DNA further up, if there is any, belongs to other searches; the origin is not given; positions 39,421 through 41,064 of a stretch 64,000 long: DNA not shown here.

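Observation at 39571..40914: AAA+ ATPase with a novel N-terminal domain, translationally coupled to the prepilin peptidase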

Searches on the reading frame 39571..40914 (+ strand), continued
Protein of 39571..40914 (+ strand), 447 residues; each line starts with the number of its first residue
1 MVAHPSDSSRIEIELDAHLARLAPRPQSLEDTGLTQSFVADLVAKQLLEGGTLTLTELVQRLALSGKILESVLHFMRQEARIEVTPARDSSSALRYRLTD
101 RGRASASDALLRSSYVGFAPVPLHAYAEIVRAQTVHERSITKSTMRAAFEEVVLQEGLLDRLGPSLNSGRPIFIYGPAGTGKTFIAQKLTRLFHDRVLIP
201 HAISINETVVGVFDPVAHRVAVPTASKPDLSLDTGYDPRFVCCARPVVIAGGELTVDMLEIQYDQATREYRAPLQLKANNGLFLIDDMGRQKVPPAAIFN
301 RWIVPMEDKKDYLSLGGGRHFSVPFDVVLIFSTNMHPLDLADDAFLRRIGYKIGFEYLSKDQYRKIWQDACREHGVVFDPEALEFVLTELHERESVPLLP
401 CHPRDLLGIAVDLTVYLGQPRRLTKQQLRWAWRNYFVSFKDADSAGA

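Call 19: search_solved_structures(query=A1, max_evalue=1, show_alignments=3)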
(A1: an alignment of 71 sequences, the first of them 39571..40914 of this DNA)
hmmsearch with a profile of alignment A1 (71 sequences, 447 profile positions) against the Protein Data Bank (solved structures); distinct sequences matched with E-value up to 1: 666 (the best 60 are shown).
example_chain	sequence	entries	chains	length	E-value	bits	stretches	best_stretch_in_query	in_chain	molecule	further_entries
6i27_A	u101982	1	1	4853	7.2e-19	70.8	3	141-200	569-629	Midasin,Midasin,Midasin,Midasin,Midasin,Midasin,Midasin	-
6i26_A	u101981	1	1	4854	7.2e-19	70.8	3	141-200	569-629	Midasin,Midasin,Midasin,Midasin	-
6hyp_A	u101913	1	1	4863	7.3e-19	70.8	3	141-200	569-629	Midasin,Midasin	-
5jcs_s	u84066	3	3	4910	7.6e-19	70.8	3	141-200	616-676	Midasin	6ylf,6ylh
6or5_A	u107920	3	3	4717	1.3e-13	53.5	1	158-200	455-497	Midasin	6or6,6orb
3b9p_A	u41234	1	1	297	1.8e-11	46.5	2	144-193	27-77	CG5977-PA, isoform A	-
6p11_B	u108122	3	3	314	1.9e-11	46.4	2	144-193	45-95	Drosophila melanogaster Spastin AAA domain | Spastin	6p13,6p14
6p12_B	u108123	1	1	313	2.1e-11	46.2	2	144-193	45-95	Drosophila melanogaster Spastin AAA domain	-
6nyv_B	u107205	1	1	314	2.2e-11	46.2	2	144-193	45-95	Spastin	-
9cru_A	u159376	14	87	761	2.7e-11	45.9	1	146-195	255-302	Vesicular-fusion protein SEC18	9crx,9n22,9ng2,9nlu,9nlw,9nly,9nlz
6p07_A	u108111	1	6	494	7.7e-11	44.4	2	144-193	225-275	Spastin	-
6nyw_B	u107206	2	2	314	2.2e-10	42.9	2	144-193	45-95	Spastin | Drosophila melanogaster Spastin AAA domain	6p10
7wub_C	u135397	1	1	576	4.2e-10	42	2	167-192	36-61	Transitional endoplasmic reticulum ATPase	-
7wub_D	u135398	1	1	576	4.2e-10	41.9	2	167-192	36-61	Transitional endoplasmic reticulum ATPase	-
6mck_A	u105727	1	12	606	5.5e-10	41.6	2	167-192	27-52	Transitional endoplasmic reticulum ATPase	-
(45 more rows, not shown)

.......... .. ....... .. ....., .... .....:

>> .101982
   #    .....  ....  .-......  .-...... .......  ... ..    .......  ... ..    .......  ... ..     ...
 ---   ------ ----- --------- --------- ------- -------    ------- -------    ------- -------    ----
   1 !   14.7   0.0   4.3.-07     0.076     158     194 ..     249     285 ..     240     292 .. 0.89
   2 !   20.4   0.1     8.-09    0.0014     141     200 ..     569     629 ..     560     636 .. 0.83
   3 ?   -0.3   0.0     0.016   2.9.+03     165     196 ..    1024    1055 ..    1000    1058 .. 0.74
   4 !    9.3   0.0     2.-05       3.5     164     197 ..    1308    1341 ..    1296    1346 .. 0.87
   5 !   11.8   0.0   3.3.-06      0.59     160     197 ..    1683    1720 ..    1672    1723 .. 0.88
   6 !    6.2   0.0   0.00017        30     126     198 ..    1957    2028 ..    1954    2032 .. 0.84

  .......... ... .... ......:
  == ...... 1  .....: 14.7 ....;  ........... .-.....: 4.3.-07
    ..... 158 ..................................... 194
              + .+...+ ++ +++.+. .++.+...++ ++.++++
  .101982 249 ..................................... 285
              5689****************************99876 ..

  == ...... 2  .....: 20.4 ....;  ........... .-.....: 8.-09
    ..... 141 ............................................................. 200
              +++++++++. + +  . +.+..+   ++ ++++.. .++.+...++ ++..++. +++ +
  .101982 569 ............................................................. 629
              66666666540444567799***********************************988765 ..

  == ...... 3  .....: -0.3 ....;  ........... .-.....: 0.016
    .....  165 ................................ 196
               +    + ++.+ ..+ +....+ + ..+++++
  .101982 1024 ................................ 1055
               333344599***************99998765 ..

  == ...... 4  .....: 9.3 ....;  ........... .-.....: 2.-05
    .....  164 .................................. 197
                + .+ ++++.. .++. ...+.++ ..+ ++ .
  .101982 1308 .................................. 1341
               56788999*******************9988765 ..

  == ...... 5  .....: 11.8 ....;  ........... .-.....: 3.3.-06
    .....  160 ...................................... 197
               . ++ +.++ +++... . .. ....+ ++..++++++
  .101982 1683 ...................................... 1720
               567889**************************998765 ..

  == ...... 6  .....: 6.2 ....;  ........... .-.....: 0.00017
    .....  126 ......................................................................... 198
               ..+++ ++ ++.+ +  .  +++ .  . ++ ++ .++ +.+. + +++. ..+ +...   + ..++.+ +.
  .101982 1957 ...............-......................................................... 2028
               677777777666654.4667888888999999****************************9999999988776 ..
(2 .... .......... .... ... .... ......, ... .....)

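Call 20: find_encoding_contigs(protein=P0226, flank=8000, max_places=3)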
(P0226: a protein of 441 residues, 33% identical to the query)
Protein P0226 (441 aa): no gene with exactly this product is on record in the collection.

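Call 21: find_encoding_contigs(protein=P0152, flank=8000, max_places=3)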
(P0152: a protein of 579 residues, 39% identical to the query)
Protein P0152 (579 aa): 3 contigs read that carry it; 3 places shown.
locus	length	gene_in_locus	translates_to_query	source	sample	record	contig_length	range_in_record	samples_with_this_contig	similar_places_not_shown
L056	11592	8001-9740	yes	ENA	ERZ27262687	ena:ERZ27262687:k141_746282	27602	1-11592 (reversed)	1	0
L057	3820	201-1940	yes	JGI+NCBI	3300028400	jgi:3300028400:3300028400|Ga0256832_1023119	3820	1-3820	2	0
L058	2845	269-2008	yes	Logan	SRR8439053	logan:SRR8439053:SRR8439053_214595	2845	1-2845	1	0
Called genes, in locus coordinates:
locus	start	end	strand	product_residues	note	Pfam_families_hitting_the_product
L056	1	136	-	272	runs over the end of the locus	PF00583:Acetyltransf_1, PF13508:Acetyltransf_7 (weak), PF08445:FR47 (weak)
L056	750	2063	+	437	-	-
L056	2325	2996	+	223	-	PF05724:TPMT, PF03848:TehB, PF05175:MTS, PF13489:Methyltransf_23, PF01209:Ubie_methyltran, PF08241:Methyltransf_11, PF08242:Methyltransf_12, PF13649:Methyltransf_25, +2 more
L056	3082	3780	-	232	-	-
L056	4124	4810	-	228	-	PF01058:Oxidored_q6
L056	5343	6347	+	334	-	PF01266:DAO (faint), PF03486:HI0933_like (faint), PF07992:Pyr_redox_2, PF13738:Pyr_redox_3, PF00070:Pyr_redox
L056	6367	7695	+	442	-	PF01734:Patatin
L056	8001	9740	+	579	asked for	PF16697:Yop-YscD_cpl, PF00498:FHA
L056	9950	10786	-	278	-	-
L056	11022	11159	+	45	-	-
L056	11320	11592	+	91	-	?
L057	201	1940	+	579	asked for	PF16697:Yop-YscD_cpl, PF00498:FHA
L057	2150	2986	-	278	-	-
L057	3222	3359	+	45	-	-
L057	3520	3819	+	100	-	?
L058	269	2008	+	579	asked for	PF16697:Yop-YscD_cpl, PF00498:FHA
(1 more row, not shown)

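Call 22: find_encoding_contigs(protein=P0263, flank=8000, max_places=3)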
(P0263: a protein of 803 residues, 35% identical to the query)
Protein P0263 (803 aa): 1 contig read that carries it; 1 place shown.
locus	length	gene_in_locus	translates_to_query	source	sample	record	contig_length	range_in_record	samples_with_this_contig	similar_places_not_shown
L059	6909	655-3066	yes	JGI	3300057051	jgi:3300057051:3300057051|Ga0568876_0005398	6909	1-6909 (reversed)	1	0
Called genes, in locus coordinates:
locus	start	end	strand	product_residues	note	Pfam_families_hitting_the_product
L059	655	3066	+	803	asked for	PF08668:HDOD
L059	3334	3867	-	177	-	-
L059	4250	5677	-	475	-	PF03702:AnmK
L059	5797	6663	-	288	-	PF07722:Peptidase_C26, PF00117:GATase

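Call 23: find_related_loci(query=A1, collection=metagenome_contigs, flank=10000)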
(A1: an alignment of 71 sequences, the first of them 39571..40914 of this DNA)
Query A1 (447 aa) in metagenome_contigs; peptide patterns used: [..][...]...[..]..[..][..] (x = any residue, [..] = any of these).
599 stretches matched a pattern (row limit reached: there are more); 599 encode a relative of the query (tblastn E <= 1e-3); the best 80 are kept; 80 distinct loci.
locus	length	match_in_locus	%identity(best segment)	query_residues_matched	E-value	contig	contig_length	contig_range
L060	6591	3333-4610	56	17-442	6e-169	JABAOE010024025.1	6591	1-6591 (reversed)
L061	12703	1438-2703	54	19-440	7e-163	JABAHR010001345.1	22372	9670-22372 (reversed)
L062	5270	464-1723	55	18-437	2e-163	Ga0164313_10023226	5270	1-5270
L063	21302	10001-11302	51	3-439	3e-152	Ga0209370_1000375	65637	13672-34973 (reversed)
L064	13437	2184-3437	54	19-437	4e-152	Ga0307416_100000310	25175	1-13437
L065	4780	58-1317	52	25-445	1e-153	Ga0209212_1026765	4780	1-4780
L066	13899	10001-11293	49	8-439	3e-150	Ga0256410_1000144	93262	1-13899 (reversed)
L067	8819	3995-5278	53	17-441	4e-149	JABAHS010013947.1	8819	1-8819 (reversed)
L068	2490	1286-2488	54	11-405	3e-155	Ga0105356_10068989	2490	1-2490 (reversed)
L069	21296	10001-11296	52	3-439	6e-157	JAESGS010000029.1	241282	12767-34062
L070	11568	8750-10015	49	20-442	1e-134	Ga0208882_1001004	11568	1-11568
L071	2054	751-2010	46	19-440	4e-142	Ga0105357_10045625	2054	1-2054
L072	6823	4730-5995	45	19-441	1e-130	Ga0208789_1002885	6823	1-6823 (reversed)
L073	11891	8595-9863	44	19-443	2e-127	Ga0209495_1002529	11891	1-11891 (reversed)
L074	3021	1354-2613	44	19-439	4e-132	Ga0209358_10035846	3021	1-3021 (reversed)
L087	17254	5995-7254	41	22-444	1e-108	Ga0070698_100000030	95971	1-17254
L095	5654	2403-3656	39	14-437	9e-105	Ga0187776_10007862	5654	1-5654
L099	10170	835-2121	38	14-447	3e-104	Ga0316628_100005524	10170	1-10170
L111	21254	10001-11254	38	22-443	2e-100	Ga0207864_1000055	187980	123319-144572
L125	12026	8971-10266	39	21-439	5e-97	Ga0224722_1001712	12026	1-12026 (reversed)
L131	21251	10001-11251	40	19-438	9e-96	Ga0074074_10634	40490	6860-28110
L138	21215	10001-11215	40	26-439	3e-95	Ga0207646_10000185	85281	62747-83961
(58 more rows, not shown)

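Call 24: find_encoding_contigs(protein=P0138, flank=8000, max_places=2)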
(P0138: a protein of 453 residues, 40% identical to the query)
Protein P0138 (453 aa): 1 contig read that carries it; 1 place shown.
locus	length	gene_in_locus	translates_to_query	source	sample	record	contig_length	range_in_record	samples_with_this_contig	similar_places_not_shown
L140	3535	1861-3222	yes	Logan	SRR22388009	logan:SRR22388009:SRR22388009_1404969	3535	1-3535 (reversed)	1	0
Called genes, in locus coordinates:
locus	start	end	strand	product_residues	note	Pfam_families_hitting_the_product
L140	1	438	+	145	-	?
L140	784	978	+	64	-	PF04964:Flp_Fap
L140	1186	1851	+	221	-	PF01478:Peptidase_A24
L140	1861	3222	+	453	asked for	PF13191:AAA_16 (weak)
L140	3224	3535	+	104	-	?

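Call 25: find_encoding_contigs(protein=P0167, flank=8000, max_places=2)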
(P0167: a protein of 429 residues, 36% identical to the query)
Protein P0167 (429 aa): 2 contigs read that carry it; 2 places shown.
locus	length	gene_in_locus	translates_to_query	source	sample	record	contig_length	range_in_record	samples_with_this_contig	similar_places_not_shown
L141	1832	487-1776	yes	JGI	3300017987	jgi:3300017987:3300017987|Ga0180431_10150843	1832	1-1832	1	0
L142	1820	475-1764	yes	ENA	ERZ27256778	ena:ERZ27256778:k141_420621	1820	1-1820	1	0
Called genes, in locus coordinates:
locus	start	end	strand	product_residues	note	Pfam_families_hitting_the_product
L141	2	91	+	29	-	?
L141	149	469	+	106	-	PF12266:DUF3613 (weak)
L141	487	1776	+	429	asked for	PF00004:AAA (faint)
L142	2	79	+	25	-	?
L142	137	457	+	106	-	PF12266:DUF3613 (weak)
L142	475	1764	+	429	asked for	PF00004:AAA (faint)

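Call 27: predict_structure(alignment_id=A1)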
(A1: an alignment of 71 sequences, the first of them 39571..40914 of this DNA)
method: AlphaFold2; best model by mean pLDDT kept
length: 447 residues; sequences in the alignment: 71
mean_pLDDT: 93.6   pTM: 0.90
mean pLDDT of the five models: 93.6, 93.2, 93.0, 93.0, 92.2
residues with pLDDT >= 90: 396; 70-90: 27; 50-70: 18; < 50: 6
segments of 3 or more residues with pLDDT < 50: 1-3
pLDDT, mean of each block of 10 residues (from residue 1): 65 90 96 98 98 97 97 98 91 94 98 97 98 94 95 95 97 97 94 91 98 97 63 83 96 96 97 98 97 94 94 96 97 97 94 98 98 97 98 97 98 97 96 85 58
secondary structure, 60 per line:
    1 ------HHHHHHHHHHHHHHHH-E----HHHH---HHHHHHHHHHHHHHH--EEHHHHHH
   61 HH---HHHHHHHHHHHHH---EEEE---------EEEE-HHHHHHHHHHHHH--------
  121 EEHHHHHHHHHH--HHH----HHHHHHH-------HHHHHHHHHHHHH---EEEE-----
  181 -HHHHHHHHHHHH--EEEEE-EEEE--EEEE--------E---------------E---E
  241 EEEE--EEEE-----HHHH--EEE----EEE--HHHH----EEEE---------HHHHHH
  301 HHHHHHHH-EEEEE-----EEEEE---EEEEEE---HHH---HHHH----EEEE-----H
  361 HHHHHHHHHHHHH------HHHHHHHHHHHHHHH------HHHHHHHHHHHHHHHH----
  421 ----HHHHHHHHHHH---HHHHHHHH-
elements in order: H7-22 H29-32 H36-50 H55-62 H66-78 E82-85 E95-98 H100-112 H123-132 H142-148 H156-168 E172-175 H182-193 E196-200 E202-205 E208-211 E240-244 E247-250 H256-259 E262-264 E269-271 H274-277 E282-285 H295-308 E310-314 E320-324 E328-333 H343-346 E351-354 H360-373 H380-394 H401-416 H425-435 H439-446

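Call 30: fold_search(model_id=the predicted structure, library=pdb)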
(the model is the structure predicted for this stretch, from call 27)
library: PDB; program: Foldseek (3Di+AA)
matches with E <= 10: 1936; with E <= 0.001: 856
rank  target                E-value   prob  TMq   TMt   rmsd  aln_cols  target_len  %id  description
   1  8p49_C                1.1e-13  1.00  0.48  0.57   8.0       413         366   14  Uncharacterized Q8U0N8 protein from Pyrococcus furiosus (released 2023-11-29)
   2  8p49_F                2.0e-13  1.00  0.49  0.57   8.2       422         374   13  Uncharacterized Q8U0N8 protein from Pyrococcus furiosus (released 2023-11-29)
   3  8p49_A                2.3e-13  1.00  0.45  0.53   9.2       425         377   13  Uncharacterized Q8U0N8 protein from Pyrococcus furiosus (released 2023-11-29)
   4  8p49_D                3.8e-13  1.00  0.49  0.62   8.1       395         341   14  Uncharacterized Q8U0N8 protein from Pyrococcus furiosus (released 2023-11-29)
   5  8p49_E                4.8e-13  1.00  0.47  0.55   9.0       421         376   13  Uncharacterized Q8U0N8 protein from Pyrococcus furiosus (released 2023-11-29)
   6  8p49_B                5.4e-13  1.00  0.49  0.59   8.1       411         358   13  Uncharacterized Q8U0N8 protein from Pyrococcus furiosus (released 2023-11-29)
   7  4zpx_A                7.1e-11  1.00  0.45  0.60   8.3       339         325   16  Crystal structure of Lon ATPase domain from Thermococcus onnurineus NA1 (released 2016-05-11)
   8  3k1j_B                2.6e-10  1.00  0.47  0.38   8.8       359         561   16  Crystal structure of Lon protease from Thermococcus onnurineus NA1 (released 2010-09-22)
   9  1g8p                  6.9e-09  1.00  0.32  0.43  18.0       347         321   15  CRYSTAL STRUCTURE OF BCHI SUBUNIT OF MAGNESIUM CHELATASE (released 2001-08-03)
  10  8efv_A                2.2e-08  1.00  0.39  0.54   6.2       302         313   14  Structure of single homo-hexameric Holliday junction ATP-dependent DNA helicase RuvB motor (released 2023-05-10)
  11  7pbl_D                2.7e-08  1.00  0.37  0.51   5.1       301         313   14  RuvAB branch migration motor complexed to the Holliday junction - RuvB AAA+ state s1 [t2 dataset] (released 2022-09-14)
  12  9mfv                  2.7e-08  1.00  0.31  0.07  22.9       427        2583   13  Motor domain with Apo AAA1 and ADP AAA3 from yeast full-length dynein-1 in 0.1 mM ATP condition (released 2025-12-17)
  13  4ai6_A                2.8e-08  1.00  0.36  0.08  21.6       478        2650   14  Dynein Motor Domain - ADP complex (released 2012-03-14)
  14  7w68_B                5.7e-08  1.00  0.33  0.30  19.0       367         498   11  human single hexameric Mcm2-7 complex (released 2023-03-08)
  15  8efy_D                6.5e-08  1.00  0.38  0.53   6.5       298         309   15  Structure of double homo-hexameric AAA+ ATPase RuvB motors (released 2023-05-10)
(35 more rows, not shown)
